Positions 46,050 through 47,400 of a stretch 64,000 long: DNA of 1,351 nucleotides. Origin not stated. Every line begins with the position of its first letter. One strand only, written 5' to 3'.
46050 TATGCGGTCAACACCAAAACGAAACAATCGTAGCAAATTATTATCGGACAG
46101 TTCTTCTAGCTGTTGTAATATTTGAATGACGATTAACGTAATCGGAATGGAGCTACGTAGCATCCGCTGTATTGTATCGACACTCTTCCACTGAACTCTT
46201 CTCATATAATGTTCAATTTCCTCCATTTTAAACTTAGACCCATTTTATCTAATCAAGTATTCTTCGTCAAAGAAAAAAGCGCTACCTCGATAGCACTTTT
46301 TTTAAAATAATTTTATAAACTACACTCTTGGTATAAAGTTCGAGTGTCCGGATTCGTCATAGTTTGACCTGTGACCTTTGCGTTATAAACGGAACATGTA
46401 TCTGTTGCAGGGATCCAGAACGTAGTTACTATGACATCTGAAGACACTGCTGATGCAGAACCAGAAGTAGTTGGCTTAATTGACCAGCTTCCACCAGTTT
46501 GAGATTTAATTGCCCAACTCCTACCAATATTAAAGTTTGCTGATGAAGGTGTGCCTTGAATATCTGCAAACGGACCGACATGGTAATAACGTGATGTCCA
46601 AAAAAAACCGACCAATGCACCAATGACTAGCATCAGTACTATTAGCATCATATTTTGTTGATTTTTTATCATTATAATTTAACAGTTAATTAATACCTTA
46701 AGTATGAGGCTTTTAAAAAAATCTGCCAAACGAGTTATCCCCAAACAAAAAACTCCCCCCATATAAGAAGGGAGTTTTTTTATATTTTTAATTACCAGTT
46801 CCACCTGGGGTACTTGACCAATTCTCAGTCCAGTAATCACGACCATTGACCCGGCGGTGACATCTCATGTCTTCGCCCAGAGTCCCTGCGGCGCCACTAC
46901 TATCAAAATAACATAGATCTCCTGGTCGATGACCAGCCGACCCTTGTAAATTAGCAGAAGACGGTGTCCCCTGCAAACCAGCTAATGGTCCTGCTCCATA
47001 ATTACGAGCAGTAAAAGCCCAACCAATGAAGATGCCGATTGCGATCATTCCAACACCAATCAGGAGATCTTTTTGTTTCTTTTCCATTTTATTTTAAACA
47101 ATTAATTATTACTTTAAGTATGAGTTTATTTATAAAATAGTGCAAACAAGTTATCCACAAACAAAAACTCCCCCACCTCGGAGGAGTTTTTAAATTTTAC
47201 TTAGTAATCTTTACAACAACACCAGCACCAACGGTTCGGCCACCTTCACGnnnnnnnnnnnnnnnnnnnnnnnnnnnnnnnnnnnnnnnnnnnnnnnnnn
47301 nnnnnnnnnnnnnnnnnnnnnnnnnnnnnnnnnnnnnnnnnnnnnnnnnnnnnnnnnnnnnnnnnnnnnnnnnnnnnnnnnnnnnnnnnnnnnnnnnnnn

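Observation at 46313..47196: Tandemly duplicated small signal-anchored proteins with a conserved N-terminal module and divergent Cys-containing C-termini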

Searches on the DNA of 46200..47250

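Call 109: search_rna_families(source=window, start=46200, end=47250, threshold=evalue, max_evalue=1)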
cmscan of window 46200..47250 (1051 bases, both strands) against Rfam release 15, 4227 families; matches with E-value up to 1: 1.
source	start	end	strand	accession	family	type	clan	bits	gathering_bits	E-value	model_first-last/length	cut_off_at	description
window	46747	46846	-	RF01822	RsaJ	Gene; sRNA;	-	16.4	100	0.29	1-287/287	no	RNA Staph. aureus A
